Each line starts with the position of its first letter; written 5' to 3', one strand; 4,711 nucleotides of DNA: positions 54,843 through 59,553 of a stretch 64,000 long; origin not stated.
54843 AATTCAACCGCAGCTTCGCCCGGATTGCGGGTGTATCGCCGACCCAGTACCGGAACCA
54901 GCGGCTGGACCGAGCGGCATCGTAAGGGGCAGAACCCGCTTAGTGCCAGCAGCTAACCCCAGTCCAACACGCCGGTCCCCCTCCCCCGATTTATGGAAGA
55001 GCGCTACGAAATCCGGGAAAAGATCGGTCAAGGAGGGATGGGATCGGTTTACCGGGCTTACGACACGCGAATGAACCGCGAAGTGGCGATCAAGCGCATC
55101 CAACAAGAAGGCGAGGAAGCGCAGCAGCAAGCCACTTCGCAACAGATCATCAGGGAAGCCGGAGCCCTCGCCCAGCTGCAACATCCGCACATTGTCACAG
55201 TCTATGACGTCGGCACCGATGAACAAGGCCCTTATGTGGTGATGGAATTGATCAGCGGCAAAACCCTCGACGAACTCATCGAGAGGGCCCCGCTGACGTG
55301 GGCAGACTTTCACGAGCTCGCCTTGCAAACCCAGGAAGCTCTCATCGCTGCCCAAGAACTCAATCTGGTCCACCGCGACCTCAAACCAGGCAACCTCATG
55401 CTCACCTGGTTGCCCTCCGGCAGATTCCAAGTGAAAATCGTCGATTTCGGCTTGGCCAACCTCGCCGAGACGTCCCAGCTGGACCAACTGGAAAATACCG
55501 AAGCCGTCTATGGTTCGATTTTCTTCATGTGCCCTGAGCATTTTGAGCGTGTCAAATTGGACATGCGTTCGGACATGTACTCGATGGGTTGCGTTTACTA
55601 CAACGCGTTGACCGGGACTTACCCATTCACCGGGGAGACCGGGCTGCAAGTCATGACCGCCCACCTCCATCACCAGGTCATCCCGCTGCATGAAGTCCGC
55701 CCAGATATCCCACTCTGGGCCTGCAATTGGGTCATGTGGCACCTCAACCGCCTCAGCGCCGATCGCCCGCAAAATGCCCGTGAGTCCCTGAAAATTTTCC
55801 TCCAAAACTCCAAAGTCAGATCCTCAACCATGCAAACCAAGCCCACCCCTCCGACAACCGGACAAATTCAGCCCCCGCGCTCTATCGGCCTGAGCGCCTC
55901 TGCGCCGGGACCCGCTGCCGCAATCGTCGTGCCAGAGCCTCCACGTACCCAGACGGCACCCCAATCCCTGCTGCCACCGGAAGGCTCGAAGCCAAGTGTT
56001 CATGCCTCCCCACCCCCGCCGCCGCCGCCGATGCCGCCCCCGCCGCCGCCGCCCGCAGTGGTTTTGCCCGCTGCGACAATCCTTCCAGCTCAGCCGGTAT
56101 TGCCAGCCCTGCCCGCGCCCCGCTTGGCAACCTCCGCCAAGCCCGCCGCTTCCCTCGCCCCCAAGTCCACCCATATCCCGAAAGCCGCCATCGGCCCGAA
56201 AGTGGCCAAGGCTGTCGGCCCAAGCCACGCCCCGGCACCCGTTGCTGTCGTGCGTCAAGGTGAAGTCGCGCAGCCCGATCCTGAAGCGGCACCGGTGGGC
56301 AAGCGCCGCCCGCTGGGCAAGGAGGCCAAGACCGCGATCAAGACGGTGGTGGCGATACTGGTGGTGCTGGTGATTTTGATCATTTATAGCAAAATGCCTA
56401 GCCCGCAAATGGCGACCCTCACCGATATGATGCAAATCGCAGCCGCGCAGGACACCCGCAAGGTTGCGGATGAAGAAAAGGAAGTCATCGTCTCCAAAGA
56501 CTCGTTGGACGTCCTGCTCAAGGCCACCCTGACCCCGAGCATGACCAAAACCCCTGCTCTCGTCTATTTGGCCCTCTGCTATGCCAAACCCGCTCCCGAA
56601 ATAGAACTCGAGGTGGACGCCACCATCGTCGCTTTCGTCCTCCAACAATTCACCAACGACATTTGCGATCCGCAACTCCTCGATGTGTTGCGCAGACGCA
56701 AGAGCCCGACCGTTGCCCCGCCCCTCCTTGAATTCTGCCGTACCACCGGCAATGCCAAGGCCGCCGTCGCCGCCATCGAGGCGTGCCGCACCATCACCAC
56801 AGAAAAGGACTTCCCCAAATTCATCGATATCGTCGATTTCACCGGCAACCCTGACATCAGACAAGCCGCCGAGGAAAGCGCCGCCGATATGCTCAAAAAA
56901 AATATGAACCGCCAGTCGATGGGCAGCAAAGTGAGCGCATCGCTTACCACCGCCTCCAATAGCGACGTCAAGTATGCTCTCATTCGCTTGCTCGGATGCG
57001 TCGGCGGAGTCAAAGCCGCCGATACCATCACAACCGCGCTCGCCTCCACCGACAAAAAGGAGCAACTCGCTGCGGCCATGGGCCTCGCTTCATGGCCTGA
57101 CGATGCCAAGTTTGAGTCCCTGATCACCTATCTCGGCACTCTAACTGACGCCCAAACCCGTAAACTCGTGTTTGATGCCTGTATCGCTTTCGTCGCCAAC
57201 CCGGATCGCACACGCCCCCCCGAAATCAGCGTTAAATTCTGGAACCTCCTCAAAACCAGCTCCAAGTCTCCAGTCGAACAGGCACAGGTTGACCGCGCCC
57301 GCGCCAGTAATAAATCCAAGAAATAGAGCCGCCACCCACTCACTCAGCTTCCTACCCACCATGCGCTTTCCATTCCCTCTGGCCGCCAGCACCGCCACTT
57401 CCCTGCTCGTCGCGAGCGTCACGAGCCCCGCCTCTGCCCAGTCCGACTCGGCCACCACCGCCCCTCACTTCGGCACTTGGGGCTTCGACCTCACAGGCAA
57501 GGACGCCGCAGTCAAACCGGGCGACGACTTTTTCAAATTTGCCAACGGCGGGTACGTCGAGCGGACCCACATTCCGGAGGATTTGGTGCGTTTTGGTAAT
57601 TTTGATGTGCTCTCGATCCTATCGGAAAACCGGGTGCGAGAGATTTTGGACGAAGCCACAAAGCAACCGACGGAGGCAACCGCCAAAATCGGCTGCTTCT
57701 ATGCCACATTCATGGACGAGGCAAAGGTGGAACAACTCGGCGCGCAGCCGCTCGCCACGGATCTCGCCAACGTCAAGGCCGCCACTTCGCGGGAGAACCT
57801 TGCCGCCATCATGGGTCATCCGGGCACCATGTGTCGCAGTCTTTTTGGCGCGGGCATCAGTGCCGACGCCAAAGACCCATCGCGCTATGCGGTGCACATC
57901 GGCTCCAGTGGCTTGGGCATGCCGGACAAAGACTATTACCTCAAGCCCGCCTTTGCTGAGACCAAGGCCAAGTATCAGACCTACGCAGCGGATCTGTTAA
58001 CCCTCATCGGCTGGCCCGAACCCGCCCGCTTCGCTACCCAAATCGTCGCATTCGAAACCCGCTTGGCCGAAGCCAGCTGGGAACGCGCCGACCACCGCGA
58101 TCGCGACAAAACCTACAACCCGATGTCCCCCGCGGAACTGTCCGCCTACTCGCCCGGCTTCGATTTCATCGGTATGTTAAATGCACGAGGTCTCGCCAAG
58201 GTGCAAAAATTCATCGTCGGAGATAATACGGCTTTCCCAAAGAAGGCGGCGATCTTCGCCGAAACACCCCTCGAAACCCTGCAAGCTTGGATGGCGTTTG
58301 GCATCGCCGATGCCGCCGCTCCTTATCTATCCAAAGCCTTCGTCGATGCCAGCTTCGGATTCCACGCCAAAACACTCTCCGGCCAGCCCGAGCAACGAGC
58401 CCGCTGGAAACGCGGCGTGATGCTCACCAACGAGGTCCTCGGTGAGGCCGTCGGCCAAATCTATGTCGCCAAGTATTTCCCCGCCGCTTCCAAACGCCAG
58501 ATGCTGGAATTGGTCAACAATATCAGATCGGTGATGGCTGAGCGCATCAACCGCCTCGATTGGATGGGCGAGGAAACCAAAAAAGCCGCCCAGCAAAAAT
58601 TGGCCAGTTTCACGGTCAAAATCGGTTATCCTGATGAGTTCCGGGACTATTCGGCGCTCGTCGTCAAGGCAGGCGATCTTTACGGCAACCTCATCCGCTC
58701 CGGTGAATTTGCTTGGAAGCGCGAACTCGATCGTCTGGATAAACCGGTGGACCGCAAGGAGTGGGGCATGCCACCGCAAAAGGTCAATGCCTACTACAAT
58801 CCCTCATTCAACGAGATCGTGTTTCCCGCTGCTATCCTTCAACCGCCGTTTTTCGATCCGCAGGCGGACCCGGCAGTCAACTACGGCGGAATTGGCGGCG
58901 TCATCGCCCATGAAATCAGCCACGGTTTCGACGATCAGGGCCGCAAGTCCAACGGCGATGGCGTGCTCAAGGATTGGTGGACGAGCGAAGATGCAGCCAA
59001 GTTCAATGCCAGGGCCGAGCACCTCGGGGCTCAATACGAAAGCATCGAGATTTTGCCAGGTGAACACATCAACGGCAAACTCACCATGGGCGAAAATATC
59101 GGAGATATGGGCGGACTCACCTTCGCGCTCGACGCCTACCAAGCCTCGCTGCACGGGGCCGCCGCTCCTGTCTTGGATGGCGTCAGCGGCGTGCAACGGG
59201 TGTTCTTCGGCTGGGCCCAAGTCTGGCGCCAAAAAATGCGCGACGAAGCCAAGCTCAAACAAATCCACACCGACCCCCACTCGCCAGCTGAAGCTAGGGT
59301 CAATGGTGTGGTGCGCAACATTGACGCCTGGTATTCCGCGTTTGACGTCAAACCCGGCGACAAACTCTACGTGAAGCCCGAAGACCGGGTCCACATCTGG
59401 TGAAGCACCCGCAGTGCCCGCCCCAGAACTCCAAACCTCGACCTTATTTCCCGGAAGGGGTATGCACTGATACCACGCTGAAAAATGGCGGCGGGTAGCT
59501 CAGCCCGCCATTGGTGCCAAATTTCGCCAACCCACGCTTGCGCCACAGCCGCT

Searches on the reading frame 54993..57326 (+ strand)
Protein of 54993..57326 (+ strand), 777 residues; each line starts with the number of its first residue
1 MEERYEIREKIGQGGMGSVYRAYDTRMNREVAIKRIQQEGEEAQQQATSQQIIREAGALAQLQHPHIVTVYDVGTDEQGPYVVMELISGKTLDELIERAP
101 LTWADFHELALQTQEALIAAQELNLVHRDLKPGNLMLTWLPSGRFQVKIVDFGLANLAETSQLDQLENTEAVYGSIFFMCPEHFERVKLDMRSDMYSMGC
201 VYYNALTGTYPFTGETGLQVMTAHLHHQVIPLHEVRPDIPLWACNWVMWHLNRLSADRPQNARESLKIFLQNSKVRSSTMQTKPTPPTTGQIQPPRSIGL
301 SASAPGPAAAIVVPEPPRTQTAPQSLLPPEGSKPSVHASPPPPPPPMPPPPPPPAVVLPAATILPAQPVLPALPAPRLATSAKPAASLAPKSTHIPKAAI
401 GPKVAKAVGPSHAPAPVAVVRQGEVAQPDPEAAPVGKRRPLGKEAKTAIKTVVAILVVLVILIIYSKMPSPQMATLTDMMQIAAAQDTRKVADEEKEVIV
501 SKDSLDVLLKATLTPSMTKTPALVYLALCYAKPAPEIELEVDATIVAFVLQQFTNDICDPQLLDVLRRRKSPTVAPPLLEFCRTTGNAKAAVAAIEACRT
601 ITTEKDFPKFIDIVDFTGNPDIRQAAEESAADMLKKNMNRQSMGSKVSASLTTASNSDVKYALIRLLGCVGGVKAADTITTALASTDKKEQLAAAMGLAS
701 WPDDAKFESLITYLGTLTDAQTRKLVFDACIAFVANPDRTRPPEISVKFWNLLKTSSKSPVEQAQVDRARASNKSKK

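Call 36: search_protein_families(library=pfam, proteins=[window:54993-57326:+], max_evalue=0.001)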
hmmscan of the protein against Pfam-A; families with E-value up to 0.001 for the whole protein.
window:54993-57326:+ (777 aa): 4 families
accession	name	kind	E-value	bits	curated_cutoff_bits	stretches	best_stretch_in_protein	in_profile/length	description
PF00069.31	Pkinase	-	7.1e-47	160.4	31.7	1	5-229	1-216/263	Protein kinase domain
PF07714.23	PK_Tyr_Ser-Thr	-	5.7e-31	108.2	23.1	1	6-223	2-216/258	Protein tyrosine and serine/threonine kinase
PF13646.12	HEAT_2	-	3.3e-09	37.3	27.7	0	563-629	21-86/88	HEAT repeats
PF01636.29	APH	-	2e-05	24.9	23.2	0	110-156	154-198/239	Phosphotransferase enzyme family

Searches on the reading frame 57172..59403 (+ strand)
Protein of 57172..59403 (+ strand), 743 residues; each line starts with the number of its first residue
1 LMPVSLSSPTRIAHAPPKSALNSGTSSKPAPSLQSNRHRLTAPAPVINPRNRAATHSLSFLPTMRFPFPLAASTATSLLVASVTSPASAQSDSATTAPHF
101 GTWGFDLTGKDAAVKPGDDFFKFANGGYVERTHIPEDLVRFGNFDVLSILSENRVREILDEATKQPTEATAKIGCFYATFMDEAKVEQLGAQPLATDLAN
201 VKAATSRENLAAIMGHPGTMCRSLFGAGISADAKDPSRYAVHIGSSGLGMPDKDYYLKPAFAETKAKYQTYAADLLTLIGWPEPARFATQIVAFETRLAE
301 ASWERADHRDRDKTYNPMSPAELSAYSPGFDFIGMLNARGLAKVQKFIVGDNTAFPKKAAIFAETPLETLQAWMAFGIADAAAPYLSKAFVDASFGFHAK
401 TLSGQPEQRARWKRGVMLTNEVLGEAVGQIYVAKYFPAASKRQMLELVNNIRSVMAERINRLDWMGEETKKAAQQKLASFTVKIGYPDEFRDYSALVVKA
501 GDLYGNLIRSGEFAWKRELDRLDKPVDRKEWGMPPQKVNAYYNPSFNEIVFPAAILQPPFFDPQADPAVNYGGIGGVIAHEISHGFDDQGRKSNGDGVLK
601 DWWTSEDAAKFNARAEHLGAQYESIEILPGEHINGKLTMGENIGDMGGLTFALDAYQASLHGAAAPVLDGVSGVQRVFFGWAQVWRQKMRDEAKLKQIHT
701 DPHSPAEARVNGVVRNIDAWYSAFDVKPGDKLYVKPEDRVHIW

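Call 36: search_protein_families(library=pfam, proteins=[window:57172-59403:+], max_evalue=0.001)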
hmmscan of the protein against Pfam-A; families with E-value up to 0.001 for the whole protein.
window:57172-59403:+ (743 aa): 2 families
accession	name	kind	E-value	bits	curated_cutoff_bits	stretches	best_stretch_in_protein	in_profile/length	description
PF05649.18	Peptidase_M13_N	-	4.7e-116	388.8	32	1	116-487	1-381/381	Peptidase family M13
PF01431.27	Peptidase_M13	-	3.2e-70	236.4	24.5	1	539-740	1-205/205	Peptidase family M13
